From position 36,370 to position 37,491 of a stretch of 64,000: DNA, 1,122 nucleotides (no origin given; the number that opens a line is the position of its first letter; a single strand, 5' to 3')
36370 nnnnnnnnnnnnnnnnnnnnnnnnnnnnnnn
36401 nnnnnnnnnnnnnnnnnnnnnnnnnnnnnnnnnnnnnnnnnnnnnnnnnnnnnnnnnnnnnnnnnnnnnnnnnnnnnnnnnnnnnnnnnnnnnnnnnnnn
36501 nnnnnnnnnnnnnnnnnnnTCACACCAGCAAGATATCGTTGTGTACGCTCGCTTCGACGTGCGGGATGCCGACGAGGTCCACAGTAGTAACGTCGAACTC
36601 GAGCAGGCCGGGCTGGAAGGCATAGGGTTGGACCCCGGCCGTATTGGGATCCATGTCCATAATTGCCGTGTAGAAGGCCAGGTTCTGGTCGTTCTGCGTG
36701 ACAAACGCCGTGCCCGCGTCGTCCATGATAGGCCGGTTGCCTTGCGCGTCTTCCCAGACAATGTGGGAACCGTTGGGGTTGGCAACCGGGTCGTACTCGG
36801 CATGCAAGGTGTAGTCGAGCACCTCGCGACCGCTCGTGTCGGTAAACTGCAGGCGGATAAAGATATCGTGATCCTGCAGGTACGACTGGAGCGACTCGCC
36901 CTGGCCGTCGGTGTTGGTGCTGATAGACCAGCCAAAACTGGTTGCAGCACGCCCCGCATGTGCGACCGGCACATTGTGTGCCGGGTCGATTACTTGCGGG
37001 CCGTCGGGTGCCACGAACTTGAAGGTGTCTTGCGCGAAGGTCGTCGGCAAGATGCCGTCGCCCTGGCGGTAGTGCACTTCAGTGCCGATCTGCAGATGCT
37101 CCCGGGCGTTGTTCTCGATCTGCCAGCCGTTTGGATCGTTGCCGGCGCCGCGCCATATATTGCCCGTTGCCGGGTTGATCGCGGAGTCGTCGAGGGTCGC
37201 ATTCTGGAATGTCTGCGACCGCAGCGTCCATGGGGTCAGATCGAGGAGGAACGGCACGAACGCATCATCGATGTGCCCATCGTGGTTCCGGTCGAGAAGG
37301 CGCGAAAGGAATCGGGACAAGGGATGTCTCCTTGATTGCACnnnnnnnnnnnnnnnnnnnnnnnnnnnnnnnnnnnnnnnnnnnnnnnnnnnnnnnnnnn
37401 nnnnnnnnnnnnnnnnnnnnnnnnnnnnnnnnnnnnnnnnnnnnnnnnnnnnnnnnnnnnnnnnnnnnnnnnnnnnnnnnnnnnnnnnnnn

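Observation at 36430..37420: Foreign-looking ORF with EF-hand-like motif inserted between atpD and atpC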

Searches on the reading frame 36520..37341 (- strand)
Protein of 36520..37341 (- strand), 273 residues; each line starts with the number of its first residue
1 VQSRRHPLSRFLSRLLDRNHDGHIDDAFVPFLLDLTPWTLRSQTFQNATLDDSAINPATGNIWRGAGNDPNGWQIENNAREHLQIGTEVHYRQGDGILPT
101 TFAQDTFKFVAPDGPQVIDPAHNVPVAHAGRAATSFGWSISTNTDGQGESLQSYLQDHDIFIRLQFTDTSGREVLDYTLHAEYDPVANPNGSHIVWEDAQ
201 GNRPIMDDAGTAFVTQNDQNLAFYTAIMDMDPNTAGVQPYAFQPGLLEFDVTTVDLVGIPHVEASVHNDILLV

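Call 3: search_protein_families(library=pfam, proteins=[window:36520-37341:-], max_evalue=1)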
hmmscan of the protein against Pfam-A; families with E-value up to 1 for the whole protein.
window:36520-37341:- (273 aa): 1 family
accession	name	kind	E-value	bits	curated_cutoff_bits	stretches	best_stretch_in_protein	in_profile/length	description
PF24410.1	wHTH-HSP90_Na-assoc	-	0.55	11.1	23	0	113-141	15-44/55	wHTH-Hsp90_Na associated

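Call 6: find_homologous_proteins(query=window:36520-37320:-, max_evalue=0.001)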
Query window:36520-37320:- (266 aa): 4 proteins with E <= 0.001 among 438 candidates.
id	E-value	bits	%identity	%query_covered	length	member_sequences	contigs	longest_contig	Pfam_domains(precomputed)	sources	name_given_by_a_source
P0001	3.2e-168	576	91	100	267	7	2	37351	-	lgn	-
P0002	5.4e-146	503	84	100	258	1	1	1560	-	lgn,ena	-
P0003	4.0e-132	458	79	98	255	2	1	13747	-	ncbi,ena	-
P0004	2.8e-35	140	43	76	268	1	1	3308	-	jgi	jgi:hypothetical protein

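Call 8: find_encoding_contigs(protein=P0001, flank=6000, max_places=4)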
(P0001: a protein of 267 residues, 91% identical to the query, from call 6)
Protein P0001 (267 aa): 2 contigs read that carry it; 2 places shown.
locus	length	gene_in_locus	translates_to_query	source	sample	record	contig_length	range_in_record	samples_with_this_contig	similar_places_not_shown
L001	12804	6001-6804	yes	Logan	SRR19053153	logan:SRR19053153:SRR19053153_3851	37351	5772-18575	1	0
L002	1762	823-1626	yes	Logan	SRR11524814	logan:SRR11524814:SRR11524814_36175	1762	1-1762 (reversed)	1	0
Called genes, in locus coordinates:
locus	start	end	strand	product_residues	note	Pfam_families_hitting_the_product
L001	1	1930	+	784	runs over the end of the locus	PF00133:tRNA-synt_1, PF09334:tRNA-synt_1g, PF13603:tRNA-synt_1_2, PF00133:tRNA-synt_1, PF08264:Anticodon_1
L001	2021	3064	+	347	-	PF04545:Sigma70_r4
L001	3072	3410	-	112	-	-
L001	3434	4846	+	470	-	PF26449:DUF8128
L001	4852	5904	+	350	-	PF02618:YceG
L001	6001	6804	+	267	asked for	-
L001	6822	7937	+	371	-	PF00733:Asn_synthase (faint), PF02540:NAD_synthase (weak), PF03054:tRNA_Me_trans, PF20259:tRNA_Me_trans_M, PF20258:tRNA_Me_trans_C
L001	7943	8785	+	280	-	PF03477:ATP-cone, PF04471:Mrr_cat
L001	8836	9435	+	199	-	-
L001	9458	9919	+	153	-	PF02308:MgtC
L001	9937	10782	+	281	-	PF12705:PDDEXK_1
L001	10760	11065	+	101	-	PF01035:DNA_binding_1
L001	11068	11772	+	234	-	PF03167:UDG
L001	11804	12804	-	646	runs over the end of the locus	PF05649:Peptidase_M13_N, PF01431:Peptidase_M13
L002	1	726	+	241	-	?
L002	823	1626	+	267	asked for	-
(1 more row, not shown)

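Call 9: find_encoding_contigs(protein=P0003, flank=6000, max_places=4)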
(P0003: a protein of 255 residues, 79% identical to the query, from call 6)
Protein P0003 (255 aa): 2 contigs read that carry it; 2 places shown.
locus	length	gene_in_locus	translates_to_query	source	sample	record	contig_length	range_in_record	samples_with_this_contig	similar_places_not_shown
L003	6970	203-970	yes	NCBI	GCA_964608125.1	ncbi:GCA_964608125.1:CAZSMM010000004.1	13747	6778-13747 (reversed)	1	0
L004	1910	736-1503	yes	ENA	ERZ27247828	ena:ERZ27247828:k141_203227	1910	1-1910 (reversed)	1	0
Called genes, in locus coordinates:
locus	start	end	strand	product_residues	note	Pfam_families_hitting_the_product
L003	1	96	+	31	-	?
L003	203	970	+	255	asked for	-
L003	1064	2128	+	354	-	PF02540:NAD_synthase (faint), PF03054:tRNA_Me_trans, PF20259:tRNA_Me_trans_M, PF20258:tRNA_Me_trans_C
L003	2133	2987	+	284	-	PF03477:ATP-cone (weak), PF04471:Mrr_cat (weak), PF22357:AF1548-like_C (faint)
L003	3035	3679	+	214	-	-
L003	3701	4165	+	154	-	PF02308:MgtC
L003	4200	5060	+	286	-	PF12705:PDDEXK_1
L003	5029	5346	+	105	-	PF01035:DNA_binding_1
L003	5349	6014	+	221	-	PF03167:UDG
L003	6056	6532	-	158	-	-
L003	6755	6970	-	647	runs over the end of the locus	PF05649:Peptidase_M13_N, PF01431:Peptidase_M13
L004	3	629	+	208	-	?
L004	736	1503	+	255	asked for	-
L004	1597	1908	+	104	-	?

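Call 10: find_encoding_contigs(protein=P0004, flank=6000, max_places=4)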
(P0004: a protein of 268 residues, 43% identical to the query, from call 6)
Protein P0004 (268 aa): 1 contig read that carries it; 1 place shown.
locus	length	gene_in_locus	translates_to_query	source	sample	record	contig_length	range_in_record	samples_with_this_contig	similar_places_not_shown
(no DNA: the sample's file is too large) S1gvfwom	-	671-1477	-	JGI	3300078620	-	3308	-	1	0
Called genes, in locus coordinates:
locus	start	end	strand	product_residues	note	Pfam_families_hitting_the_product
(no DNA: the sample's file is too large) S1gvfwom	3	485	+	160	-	?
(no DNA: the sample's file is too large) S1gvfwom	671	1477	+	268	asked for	-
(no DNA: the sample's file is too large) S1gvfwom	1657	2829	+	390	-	-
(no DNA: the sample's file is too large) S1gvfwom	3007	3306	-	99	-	?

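Call 17: find_homologous_proteins(query=A1, max_evalue=0.1)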
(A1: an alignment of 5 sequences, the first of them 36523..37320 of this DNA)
Query A1 (5 sequences) (266 aa, profile of the alignment): 40 proteins with E <= 0.1 among 8000 candidates.
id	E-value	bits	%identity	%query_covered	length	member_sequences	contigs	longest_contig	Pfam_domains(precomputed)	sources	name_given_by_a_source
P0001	4.8e-162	556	91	100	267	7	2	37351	-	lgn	-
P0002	5.5e-149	513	84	100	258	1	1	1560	-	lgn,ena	-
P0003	3.2e-145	501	79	98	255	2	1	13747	-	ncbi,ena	-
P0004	2.9e-108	379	43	76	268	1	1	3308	-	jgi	jgi:hypothetical protein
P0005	4.4e-75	271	38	80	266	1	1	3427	-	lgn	-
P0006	6.6e-55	205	44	54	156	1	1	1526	-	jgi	jgi:hypothetical protein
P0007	8.7e-53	198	37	73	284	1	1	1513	-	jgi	jgi:hypothetical protein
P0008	1.7e-52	197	33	80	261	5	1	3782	-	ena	-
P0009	2.3e-52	196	32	81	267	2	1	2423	-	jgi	jgi:hypothetical protein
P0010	9.5e-49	184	31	80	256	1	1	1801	-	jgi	jgi:hypothetical protein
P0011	1.7e-48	184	42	53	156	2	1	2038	-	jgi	-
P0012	4.2e-47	179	36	73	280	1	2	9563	-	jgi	jgi:hypothetical protein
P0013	1.3e-38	151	32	76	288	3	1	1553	-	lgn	-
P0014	3.7e-38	150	31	83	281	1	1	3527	-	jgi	jgi:hypothetical protein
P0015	3.2e-34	137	37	45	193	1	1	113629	-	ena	-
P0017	1.5e-33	134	35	85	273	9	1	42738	-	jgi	jgi:hypothetical protein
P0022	5.1e-27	113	33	75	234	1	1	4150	-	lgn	-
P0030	7.3e-22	96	32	80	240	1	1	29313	-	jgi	jgi:hypothetical protein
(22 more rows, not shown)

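Call 24: predict_structure(alignment_id=A2)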
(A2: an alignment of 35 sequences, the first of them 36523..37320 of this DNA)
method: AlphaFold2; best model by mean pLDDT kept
length: 266 residues; sequences in the alignment: 35
mean_pLDDT: 87.9   pTM: 0.86
mean pLDDT of the five models: 87.9, 86.7, 85.6, 85.4, 83.8
residues with pLDDT >= 90: 179; 70-90: 54; 50-70: 28; < 50: 5
segments of 3 or more residues with pLDDT < 50: 30-33
pLDDT, mean of each block of 10 residues (from residue 1): 53 64 58 69 95 87 93 93 93 90 96 95 93 95 96 96 92 96 94 91 95 90 85 88 94 90 97
secondary structure, 60 per line:
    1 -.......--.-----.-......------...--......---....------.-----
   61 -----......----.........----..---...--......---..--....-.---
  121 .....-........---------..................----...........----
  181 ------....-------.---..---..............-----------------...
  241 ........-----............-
elements in order: H2-8 H19-24 E36-41 E66-71 E76-84 E94-96 E99-104 E121-125 E127-134 H144-150 E151-161 E166-176 E187-190 E207-213 H214-220 E238-248 E254-265

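Call 26: search_protein_representatives(alignment_id=A1)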
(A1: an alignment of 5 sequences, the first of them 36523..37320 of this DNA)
Query: 5 sequences, 266 profile positions. Proteins with E-value up to 0.001 (for the whole library): 200; up to 1e-10: 107; up to 1e-30: 20. The best 150 are listed.
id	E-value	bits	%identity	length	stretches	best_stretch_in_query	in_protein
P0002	1.8e-149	512.9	-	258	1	1-266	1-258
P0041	6.7e-98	343.8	-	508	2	37-249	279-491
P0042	3.1e-88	312.1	-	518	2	37-265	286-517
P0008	5.5e-53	196.5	-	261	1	30-263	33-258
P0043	2.2e-45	171.6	-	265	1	42-265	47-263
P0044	3.0e-44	167.9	-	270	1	33-259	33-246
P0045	3.2e-44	167.8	-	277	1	36-243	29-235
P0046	7.3e-44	166.6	-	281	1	38-245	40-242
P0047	2.0e-43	165.2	-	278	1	32-261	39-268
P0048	1.3e-39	152.7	-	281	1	32-257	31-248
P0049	3.4e-39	151.3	-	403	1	35-264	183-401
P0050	1.8e-37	145.7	-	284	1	33-256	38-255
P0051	2.7e-36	141.8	-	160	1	105-266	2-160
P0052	3.9e-35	138.0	-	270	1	45-251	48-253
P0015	1.0e-34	136.6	-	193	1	32-158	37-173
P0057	7.3e-30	120.7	-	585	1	41-244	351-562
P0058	3.8e-29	118.4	-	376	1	41-244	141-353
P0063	6.4e-28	114.3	-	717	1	50-246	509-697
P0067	2.7e-25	105.7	-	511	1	41-229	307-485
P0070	9.0e-24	100.8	-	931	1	40-255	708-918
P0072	7.9e-23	97.7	-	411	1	9-266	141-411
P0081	1.4e-20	90.3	-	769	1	36-254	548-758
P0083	4.1e-20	88.8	-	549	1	39-239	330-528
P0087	1.6e-19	86.8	-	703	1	44-252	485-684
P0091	4.8e-19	85.3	-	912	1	41-151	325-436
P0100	1.2e-17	80.7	-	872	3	52-246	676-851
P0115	3.5e-14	69.3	-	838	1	39-248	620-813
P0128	1.7e-12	63.8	-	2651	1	38-217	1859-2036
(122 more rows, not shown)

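Call 27: search_protein_families(library=pfam, proteins=[P0041, P0057, P0063, P0070, P0081, P0087, P0100, P0115, P0049, P0091], max_evalue=0.01)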
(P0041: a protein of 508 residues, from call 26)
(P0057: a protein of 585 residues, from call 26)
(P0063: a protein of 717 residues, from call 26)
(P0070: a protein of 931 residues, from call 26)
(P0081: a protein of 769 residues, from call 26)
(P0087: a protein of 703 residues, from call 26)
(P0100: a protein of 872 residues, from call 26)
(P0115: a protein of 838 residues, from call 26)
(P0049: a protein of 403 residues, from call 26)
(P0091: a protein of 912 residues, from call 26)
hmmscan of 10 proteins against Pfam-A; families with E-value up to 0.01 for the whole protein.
P0041 (508 aa): 0 families

P0057 (585 aa): 4 families
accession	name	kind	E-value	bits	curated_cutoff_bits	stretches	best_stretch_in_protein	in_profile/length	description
PF17892.7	Cadherin_5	-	5.4e-24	84.3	26.5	1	139-234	3-98/98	Cadherin-like domain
PF00353.25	HemolysinCabind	-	7.3e-20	71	23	3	51-84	2-35/36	RTX calcium-binding nonapeptide repeat (4 copies)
PF17803.7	Cadherin_4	-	3.1e-16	60.1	25.1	2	137-201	10-71/71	Bacterial cadherin-like domain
PF17963.7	Big_9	-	3.4e-14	53.9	23.6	2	151-220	13-77/89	Bacterial Ig domain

P0063 (717 aa): 1 family
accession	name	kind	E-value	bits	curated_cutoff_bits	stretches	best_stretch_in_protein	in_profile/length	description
PF13946.11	DUF4214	-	1.8e-32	111.7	23.2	3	92-160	1-71/72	Domain of unknown function (DUF4214)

P0070 (931 aa): 3 families
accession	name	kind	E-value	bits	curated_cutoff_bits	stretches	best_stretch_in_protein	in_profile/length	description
PF00353.25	HemolysinCabind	-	1.2e-11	44.7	23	2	596-631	1-36/36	RTX calcium-binding nonapeptide repeat (4 copies)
PF00028.23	Cadherin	-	2.4e-05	25.1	28.8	1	229-297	27-90/93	Cadherin domain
PF18981.6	InlK_D3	-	0.00012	22.5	25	1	227-297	3-75/75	Internalin K domain (D3/D4)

P0081 (769 aa): 1 family
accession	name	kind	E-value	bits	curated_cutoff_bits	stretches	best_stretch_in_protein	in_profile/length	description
PF00353.25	HemolysinCabind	-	1.9e-12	47.3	23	3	448-482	2-36/36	RTX calcium-binding nonapeptide repeat (4 copies)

P0087 (703 aa): 2 families
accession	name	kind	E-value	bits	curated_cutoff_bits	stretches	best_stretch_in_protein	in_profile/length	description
PF13946.11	DUF4214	-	1.7e-31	108.5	23.2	3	120-169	21-70/72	Domain of unknown function (DUF4214)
PF00427.26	PBS_linker_poly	-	0.0036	17.8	28.7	0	64-167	12-113/126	Phycobilisome Linker polypeptide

P0100 (872 aa): 3 families
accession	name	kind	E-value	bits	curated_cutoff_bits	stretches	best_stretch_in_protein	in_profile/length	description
PF19198.5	RsaA_NTD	-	2.3e-05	24.6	27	1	25-111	8-94/185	RsaA N-terminal domain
PF24731.1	DUF7683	-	0.0008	20.1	27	0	420-440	4-25/73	Domain of unknown function (DUF7683)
PF25514.1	P3_C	-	0.0083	17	27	0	433-466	11-45/140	P3 major capsid protein C-terminal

P0115 (838 aa): 7 families
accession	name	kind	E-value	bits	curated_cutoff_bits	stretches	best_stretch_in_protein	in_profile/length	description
PF17892.7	Cadherin_5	-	6.3e-33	113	26.5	1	162-256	2-97/98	Cadherin-like domain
PF05345.18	He_PIG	-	1e-20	74.4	24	1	262-356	1-96/96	Putative Ig domain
PF17963.7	Big_9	-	4.5e-16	59.9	23.6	2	162-255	1-89/89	Bacterial Ig domain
PF00353.25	HemolysinCabind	-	2.4e-08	34.2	23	2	15-49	2-36/36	RTX calcium-binding nonapeptide repeat (4 copies)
PF17803.7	Cadherin_4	-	3e-08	34.5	25.1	1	160-223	9-70/71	Bacterial cadherin-like domain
PF19079.5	CFSR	-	0.00061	20.4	27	0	209-225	6-22/49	Collagen-flanked surface repeat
PF00801.26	PKD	-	0.0068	16.8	23.5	0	273-355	10-80/80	PKD domain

P0049 (403 aa): 2 families
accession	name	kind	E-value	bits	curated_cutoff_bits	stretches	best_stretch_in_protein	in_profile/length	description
PF08548.17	Peptidase_M10_C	-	9e-07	29.3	20.7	1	84-136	82-131/193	Peptidase M10 serralysin C terminal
PF00353.25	HemolysinCabind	-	1.6e-05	25.2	23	1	79-105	1-27/36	RTX calcium-binding nonapeptide repeat (4 copies)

P0091 (912 aa): 5 families
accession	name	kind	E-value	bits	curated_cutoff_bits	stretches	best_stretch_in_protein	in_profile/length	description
PF17963.7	Big_9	-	3.5e-40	137.2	23.6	4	209-317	1-88/89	Bacterial Ig domain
PF17803.7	Cadherin_4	-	2.1e-32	111.9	25.1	4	2-65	11-71/71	Bacterial cadherin-like domain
PF17892.7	Cadherin_5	-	4.7e-25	87.7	26.5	3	208-320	1-98/98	Cadherin-like domain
PF05345.18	He_PIG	-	2.3e-16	60.4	24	1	117-206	2-96/96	Putative Ig domain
PF00353.25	HemolysinCabind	-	0.00012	22.4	23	1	825-853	2-30/36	RTX calcium-binding nonapeptide repeat (4 copies)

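Call 42: find_encoding_contigs(protein=P0002, flank=3000, max_places=4)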
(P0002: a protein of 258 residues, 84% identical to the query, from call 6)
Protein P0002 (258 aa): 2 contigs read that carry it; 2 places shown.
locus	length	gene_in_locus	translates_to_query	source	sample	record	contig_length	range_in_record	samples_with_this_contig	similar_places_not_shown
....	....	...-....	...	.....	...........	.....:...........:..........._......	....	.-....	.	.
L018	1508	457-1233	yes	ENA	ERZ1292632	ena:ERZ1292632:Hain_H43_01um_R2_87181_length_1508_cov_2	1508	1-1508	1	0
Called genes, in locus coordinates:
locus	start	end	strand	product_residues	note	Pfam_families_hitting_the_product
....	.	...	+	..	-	?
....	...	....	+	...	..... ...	-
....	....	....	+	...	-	?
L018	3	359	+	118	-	?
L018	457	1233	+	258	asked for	-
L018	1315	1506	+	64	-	?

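Call 43: find_encoding_contigs(protein=window:36520-37320:-, flank=3000, max_places=4)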
Protein window:36520-37320:- (266 aa): 5 contigs read that carry it; 4 places shown.
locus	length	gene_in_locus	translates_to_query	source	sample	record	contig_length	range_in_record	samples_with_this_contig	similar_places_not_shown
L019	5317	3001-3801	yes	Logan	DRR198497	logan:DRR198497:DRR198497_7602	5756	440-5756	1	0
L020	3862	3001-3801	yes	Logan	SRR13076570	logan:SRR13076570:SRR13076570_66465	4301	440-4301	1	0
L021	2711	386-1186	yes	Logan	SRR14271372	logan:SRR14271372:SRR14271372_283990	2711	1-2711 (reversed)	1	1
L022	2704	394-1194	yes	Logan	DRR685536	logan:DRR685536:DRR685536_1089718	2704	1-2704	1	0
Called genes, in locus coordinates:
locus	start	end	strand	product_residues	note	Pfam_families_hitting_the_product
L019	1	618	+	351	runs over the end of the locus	?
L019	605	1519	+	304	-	PF00231:ATP-synt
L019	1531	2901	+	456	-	PF02874:ATP-synt_ab_N, PF00006:ATP-synt_ab, PF22919:ATP-synt_VA_C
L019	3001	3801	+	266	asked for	-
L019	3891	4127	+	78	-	PF02823:ATP-synt_DE_N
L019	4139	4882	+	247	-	PF00483:NTP_transferase, PF01128:IspD, PF12804:NTP_transf_3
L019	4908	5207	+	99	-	-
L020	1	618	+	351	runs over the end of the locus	?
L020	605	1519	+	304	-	PF00231:ATP-synt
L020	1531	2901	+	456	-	PF02874:ATP-synt_ab_N, PF00006:ATP-synt_ab, PF22919:ATP-synt_VA_C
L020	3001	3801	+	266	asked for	-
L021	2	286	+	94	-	?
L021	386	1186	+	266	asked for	-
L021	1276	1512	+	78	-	PF02823:ATP-synt_DE_N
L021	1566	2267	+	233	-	PF00483:NTP_transferase (weak), PF01128:IspD, PF12804:NTP_transf_3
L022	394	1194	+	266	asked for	-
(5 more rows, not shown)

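Call 46: search_protein_families(library=pfam, proteins=[P0042, P0128, P0072, P0058, P0067, P0083], max_evalue=10)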
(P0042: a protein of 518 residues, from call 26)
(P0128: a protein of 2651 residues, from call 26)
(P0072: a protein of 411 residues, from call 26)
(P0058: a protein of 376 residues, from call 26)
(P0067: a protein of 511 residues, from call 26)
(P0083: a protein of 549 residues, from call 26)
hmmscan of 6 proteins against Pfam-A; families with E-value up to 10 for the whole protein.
P0042 (518 aa): 4 families
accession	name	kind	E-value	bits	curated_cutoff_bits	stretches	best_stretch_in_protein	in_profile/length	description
PF20174.4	DUF6540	-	0.031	15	27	1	58-99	23-64/120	Family of unknown function (DUF6540)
PF20661.2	SutA-RBD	-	0.04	13.7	29.3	1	398-407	14-23/35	SutA RNAP-binding domain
PF22792.1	DUF7012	-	0.098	13.1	27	1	419-448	17-47/62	Domain of unknown function (DUF7012)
PF01388.27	ARID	-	0.15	13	24.1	1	155-207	11-60/89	ARID/BRIGHT DNA binding domain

P0128 (2651 aa): 12 families
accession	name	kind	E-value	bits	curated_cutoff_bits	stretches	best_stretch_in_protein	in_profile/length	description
PF19116.6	DUF5801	-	7.2e-24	85.1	27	6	394-501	38-133/137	Domain of unknown function (DUF5801)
PF00353.25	HemolysinCabind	-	4.2e-23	81.4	23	5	2490-2525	1-36/36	RTX calcium-binding nonapeptide repeat (4 copies)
PF05345.18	He_PIG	-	7.5e-17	62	24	3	2204-2304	1-96/96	Putative Ig domain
PF17803.7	Cadherin_4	-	7.2e-14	52.5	25.1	6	1736-1811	1-71/71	Bacterial cadherin-like domain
PF17963.7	Big_9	-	1.4e-13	52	23.6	5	1667-1741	25-89/89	Bacterial Ig domain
PF09458.16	H_lectin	-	0.00021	21.8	24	1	894-939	3-52/67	H-type lectin domain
PF17892.7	Cadherin_5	-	0.00028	21.1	26.5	3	2202-2303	2-97/98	Cadherin-like domain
PF05510.18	Sarcoglycan_2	-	0.027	14.9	24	1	2235-2297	20-87/95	Sarcoglycan alpha/epsilon N-terminal domain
PF22352.2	K319L-like_PKD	-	0.058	13.8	27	1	1709-1742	51-84/84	K319L-like, PKD domain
PF11138.13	DUF2911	-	0.33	11.2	27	0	1685-1745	66-125/145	Protein of unknown function (DUF2911)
PF11614.14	FixG_C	-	1.3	9.7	25.6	1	1689-1748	48-105/119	IG-like fold at C-terminal of FixG, putative oxidoreductase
PF25784.1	BigA_N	-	1.4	9.5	24.5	1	1796-1824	20-49/80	BigA and YdbA N-terminal beta barrel domain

P0072 (411 aa): 1 family
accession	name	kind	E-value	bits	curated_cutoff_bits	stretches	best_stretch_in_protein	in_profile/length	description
PF00353.25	HemolysinCabind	-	6.5e-19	68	23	4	64-98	1-35/36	RTX calcium-binding nonapeptide repeat (4 copies)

P0058 (376 aa): 1 family
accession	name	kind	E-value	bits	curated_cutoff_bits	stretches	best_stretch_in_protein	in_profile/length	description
PF00353.25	HemolysinCabind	-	1.7e-15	57.1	23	2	50-84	1-35/36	RTX calcium-binding nonapeptide repeat (4 copies)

P0067 (511 aa): 1 family
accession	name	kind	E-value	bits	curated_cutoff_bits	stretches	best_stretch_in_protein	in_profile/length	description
PF00353.25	HemolysinCabind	-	1.3e-24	86.2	23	6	118-153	1-36/36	RTX calcium-binding nonapeptide repeat (4 copies)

P0083 (549 aa): 8 families
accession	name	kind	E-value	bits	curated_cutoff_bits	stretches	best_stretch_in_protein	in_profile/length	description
PF17963.7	Big_9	-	5.7e-34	117.3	23.6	2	218-318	1-88/89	Bacterial Ig domain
PF17803.7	Cadherin_4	-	6.2e-30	104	25.1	2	210-286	3-71/71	Bacterial cadherin-like domain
PF17892.7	Cadherin_5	-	6.2e-24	84.1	26.5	2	217-320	1-97/98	Cadherin-like domain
PF00353.25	HemolysinCabind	-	4e-09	36.7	23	1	17-50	2-35/36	RTX calcium-binding nonapeptide repeat (4 copies)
PF06594.17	HCBP_related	-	4.4e-05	23.8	21.4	1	61-104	3-41/42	Haemolysin-type calcium binding protein related domain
PF20606.3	DUF6799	-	0.01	16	26.8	2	141-174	26-59/63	Domain of unknown function (DUF6799)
PF07167.19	PhaC_N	-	0.075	13.2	23.7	1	246-280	93-128/173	Poly-beta-hydroxybutyrate polymerase (PhaC) N-terminus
PF22352.2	K319L-like_PKD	-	0.16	12.4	27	1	189-214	59-84/84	K319L-like, PKD domain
